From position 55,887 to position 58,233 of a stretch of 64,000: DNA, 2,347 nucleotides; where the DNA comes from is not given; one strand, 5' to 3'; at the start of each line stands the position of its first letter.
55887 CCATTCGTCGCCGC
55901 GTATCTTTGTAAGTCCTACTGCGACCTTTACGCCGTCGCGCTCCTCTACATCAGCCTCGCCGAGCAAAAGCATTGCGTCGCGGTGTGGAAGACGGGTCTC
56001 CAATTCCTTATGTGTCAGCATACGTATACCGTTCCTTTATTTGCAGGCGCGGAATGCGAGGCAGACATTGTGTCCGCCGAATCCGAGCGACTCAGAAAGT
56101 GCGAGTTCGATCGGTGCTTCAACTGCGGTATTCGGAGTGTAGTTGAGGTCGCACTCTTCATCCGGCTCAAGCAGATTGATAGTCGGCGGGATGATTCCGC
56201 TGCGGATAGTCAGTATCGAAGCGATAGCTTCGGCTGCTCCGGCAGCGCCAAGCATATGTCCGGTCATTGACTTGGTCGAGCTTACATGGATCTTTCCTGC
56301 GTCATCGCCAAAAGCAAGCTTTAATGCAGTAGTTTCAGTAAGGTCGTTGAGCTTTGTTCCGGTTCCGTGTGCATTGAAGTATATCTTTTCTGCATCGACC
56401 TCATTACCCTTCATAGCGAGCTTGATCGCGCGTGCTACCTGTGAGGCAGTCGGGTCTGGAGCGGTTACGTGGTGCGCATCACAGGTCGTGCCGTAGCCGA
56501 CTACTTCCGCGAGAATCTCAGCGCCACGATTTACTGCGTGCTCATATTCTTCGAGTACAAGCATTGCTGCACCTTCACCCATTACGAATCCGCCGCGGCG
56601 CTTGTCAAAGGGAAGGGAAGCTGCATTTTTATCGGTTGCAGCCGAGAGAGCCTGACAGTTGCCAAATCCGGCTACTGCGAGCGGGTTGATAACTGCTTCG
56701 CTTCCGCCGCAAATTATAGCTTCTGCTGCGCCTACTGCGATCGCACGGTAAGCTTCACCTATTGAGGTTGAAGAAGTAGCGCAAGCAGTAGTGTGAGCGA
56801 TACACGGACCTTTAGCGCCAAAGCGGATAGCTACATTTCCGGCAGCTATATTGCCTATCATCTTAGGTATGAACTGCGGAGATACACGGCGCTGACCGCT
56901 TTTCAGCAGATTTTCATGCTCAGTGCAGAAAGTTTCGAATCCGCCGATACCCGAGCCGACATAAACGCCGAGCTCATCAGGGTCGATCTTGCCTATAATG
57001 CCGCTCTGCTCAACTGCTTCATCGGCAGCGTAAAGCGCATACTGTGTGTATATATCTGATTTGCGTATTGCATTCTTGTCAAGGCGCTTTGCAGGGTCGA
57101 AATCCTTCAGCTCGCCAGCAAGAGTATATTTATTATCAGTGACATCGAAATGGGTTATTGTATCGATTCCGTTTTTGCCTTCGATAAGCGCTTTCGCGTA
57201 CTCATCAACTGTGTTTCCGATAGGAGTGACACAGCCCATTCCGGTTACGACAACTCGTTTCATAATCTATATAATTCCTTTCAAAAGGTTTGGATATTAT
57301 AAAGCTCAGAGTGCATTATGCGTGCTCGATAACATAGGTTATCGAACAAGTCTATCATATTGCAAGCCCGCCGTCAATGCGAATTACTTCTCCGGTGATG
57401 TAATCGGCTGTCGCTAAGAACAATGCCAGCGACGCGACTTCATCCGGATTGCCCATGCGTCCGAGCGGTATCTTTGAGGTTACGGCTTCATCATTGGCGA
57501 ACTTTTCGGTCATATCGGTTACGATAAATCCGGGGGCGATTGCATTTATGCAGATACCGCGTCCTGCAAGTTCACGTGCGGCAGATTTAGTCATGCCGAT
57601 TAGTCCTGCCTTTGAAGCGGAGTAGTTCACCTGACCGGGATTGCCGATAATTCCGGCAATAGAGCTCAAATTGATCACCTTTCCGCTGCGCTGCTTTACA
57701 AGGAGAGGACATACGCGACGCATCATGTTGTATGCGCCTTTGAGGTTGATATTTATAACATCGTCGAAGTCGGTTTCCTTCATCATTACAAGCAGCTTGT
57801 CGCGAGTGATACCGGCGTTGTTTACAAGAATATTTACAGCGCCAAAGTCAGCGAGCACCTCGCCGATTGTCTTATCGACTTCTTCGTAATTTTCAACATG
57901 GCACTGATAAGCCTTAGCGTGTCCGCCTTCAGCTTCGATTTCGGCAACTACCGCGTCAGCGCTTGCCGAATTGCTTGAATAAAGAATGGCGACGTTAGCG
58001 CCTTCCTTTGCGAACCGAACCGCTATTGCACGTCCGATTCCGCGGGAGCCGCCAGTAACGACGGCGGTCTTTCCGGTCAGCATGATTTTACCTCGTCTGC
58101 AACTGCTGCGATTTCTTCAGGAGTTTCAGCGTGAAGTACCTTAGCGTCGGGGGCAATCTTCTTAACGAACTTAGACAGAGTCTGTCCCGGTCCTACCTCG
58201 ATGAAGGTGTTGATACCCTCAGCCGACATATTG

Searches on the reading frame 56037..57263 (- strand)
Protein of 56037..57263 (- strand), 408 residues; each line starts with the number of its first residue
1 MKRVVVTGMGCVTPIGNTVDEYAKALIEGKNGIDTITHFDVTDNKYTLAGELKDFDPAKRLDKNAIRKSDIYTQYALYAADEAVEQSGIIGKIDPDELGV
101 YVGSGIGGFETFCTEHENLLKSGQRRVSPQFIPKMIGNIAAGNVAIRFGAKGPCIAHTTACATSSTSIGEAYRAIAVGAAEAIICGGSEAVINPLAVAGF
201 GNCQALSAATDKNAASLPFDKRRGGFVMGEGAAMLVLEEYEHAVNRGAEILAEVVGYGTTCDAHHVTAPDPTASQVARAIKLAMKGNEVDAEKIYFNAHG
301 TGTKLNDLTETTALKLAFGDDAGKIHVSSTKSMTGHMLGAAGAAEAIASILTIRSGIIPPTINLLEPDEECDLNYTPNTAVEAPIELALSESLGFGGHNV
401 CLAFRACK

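Call 12: search_protein_families(library=pfam, proteins=[window:56037-57263:-])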
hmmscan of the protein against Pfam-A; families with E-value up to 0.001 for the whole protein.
window:56037-57263:- (408 aa): 2 families
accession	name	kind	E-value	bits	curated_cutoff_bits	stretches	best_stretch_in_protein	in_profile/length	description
PF00109.32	ketoacyl-synt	-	3.9e-53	181.1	20.8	1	1-243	1-252/252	Beta-ketoacyl synthase, N-terminal domain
PF02801.28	Ketoacyl-synt_C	-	1.5e-33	115.7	20.8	1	251-364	1-118/119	Beta-ketoacyl synthase, C-terminal domain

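Call 39: find_homologous_proteins(query=window:56037-57263:-, max_evalue=1e-100)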
Query window:56037-57263:- (408 aa): 7939 proteins with E <= 1e-100 among 8000 candidates; the best 120 are listed.
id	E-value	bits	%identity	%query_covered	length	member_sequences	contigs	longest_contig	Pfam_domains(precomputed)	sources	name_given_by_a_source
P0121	5.7e-268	906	100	100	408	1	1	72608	PF00109.33,PF02801.29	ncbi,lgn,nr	ncbi:MAG: beta-ketoacyl-ACP synthase II [Clostridiales bacterium]|nr:beta-ketoacyl-ACP synthase II [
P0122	4.8e-227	772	85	99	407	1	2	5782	PF00109.33,PF02801.29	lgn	-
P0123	5.2e-227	771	83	99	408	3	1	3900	PF00109.33,PF02801.29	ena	-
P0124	1.6e-226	770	85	99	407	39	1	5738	PF00109.33,PF02801.29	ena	-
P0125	4.7e-226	768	85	99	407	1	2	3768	PF00109.33,PF02801.29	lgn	-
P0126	5.2e-226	768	85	99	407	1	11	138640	PF00109.33,PF02801.29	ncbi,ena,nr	ncbi:MAG TPA: beta-ketoacyl-ACP synthase II [Firmicutes bacterium]|nr:beta-ketoacyl-ACP synthase II 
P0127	5.1e-225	765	86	97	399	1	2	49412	PF00109.33,PF02801.29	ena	-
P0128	6.8e-224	761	85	97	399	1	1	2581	PF00109.33,PF02801.29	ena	-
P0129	1.6e-222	757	83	99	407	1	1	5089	PF00109.33,PF02801.29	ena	-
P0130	2.8e-222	756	85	97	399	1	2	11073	PF00109.33,PF02801.29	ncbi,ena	-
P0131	7.9e-222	754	84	97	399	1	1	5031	PF00109.33,PF02801.29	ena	-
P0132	1.7e-221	753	85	97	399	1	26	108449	PF00109.33,PF02801.29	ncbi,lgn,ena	-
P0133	2.5e-221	753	85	97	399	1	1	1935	PF00109.33,PF02801.29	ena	-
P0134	2.8e-221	753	85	97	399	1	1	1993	PF00109.33,PF02801.29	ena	-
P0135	3.3e-221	752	85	97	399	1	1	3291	PF00109.33,PF02801.29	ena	-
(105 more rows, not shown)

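Call 40: find_encoding_contigs(protein=P0121, flank=10000, max_places=5)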
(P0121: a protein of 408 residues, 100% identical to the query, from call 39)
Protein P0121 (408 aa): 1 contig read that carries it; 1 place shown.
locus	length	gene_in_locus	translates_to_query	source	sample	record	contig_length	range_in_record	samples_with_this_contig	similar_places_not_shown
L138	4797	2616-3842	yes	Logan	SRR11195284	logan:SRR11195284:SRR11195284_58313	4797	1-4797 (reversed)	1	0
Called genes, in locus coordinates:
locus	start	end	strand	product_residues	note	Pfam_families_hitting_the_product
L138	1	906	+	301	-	?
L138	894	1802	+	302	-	PF00698:Acyl_transf_1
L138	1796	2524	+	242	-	PF00106:adh_short, PF01370:Epimerase (weak), PF08659:KR, PF23441:SDR (faint), PF13561:adh_short_C2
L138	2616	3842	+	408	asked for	PF00109:ketoacyl-synt, PF02801:Ketoacyl-synt_C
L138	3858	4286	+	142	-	PF07977:FabA, PF22818:ApeI-like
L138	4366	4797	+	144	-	?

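Call 41: find_encoding_contigs(protein=P0126, flank=10000, max_places=4)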
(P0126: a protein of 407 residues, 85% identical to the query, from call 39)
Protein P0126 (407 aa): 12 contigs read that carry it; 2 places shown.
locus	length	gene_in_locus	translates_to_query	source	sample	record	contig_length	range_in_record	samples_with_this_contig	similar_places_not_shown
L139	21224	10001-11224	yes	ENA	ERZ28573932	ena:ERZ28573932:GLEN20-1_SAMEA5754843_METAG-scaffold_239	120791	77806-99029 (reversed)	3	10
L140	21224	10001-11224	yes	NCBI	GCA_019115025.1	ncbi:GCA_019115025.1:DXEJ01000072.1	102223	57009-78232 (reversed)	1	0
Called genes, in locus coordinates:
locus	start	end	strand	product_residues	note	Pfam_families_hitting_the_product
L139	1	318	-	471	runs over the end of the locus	-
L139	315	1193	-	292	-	PF12833:HTH_18, PF00165:HTH_AraC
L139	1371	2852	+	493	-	-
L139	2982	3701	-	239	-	PF00657:Lipase_GDSL, PF13472:Lipase_GDSL_2, PF25182:NonGDSL (faint)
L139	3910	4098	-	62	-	-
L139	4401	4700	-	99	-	-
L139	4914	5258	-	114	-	PF13490:zf-HC2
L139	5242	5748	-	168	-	PF04542:Sigma70_r2, PF08281:Sigma70_r4_2, PF04545:Sigma70_r4 (weak)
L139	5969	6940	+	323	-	PF00108:Thiolase_N (faint), PF08545:ACP_syn_III, PF08541:ACP_syn_III_C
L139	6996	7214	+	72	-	PF00550:PP-binding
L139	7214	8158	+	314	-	PF00478:IMPDH (faint), PF03060:NMO, PF01070:FMN_dh (faint)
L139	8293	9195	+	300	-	PF00698:Acyl_transf_1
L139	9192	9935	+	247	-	PF00106:adh_short, PF23441:SDR, PF01370:Epimerase (weak), PF08659:KR, PF13561:adh_short_C2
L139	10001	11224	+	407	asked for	PF00109:ketoacyl-synt, PF02801:Ketoacyl-synt_C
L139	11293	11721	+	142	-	PF22817:ApeP-like (weak), PF07977:FabA, PF22818:ApeI-like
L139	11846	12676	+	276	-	PF01039:Carboxyl_trans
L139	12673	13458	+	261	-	PF03255:ACCA, PF01039:Carboxyl_trans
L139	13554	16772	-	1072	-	PF17132:Glyco_hydro_106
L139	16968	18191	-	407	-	PF01547:SBP_bac_1, PF13531:SBP_bac_11, PF13416:SBP_bac_8, PF13343:SBP_bac_6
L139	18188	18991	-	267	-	PF00528:BPD_transp_1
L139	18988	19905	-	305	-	PF00528:BPD_transp_1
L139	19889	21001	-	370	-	PF00005:ABC_tran, PF08402:TOBE_2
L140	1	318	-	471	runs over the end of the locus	-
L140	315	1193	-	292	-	PF12833:HTH_18, PF00165:HTH_AraC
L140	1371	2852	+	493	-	-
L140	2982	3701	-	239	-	PF00657:Lipase_GDSL, PF13472:Lipase_GDSL_2, PF25182:NonGDSL (faint)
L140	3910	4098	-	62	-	-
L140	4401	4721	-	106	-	-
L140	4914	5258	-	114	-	PF13490:zf-HC2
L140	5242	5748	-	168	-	PF04542:Sigma70_r2, PF08281:Sigma70_r4_2, PF04545:Sigma70_r4 (weak)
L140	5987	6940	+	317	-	PF00108:Thiolase_N (faint), PF08545:ACP_syn_III, PF08541:ACP_syn_III_C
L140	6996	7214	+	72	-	PF00550:PP-binding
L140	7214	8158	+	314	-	PF00478:IMPDH (faint), PF03060:NMO, PF01070:FMN_dh (faint)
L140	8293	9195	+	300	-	PF00698:Acyl_transf_1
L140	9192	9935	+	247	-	PF00106:adh_short, PF23441:SDR, PF01370:Epimerase (weak), PF08659:KR, PF13561:adh_short_C2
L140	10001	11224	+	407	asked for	PF00109:ketoacyl-synt, PF02801:Ketoacyl-synt_C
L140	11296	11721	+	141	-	PF22817:ApeP-like (weak), PF07977:FabA, PF22818:ApeI-like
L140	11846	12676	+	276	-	PF01039:Carboxyl_trans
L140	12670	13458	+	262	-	PF03255:ACCA, PF01039:Carboxyl_trans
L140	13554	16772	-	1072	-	PF17132:Glyco_hydro_106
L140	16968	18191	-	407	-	PF01547:SBP_bac_1, PF13531:SBP_bac_11, PF13416:SBP_bac_8, PF13343:SBP_bac_6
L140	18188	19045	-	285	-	PF00528:BPD_transp_1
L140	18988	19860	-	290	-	PF00528:BPD_transp_1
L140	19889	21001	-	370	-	PF00005:ABC_tran, PF08402:TOBE_2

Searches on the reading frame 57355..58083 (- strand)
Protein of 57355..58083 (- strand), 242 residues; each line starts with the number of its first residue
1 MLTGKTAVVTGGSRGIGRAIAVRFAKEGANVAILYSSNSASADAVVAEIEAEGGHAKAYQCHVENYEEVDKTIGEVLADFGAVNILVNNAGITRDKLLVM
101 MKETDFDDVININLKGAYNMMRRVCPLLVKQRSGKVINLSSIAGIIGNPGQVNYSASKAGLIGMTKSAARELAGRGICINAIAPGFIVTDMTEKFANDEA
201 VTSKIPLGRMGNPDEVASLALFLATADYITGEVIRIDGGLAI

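Call 12: search_protein_families(library=pfam, proteins=[window:57355-58083:-])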
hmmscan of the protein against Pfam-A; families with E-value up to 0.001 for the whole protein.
window:57355-58083:- (242 aa): 5 families
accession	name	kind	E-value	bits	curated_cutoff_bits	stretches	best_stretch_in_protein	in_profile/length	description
PF13561.12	adh_short_C2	-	1.4e-62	211.8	27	1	14-240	6-235/236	Enoyl-(Acyl carrier protein) reductase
PF00106.31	adh_short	-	4.6e-61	206.1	26.6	1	5-199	1-194/195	short chain dehydrogenase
PF08659.16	KR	-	3e-24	86.4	22.6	1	6-165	2-160/180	KR domain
PF23441.1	SDR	-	9.3e-06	25.6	27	1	4-240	7-255/258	SDR-like rossmann domain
PF01370.27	Epimerase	-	1e-05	25.5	20.9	1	8-151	2-124/240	NAD dependent epimerase/dehydratase family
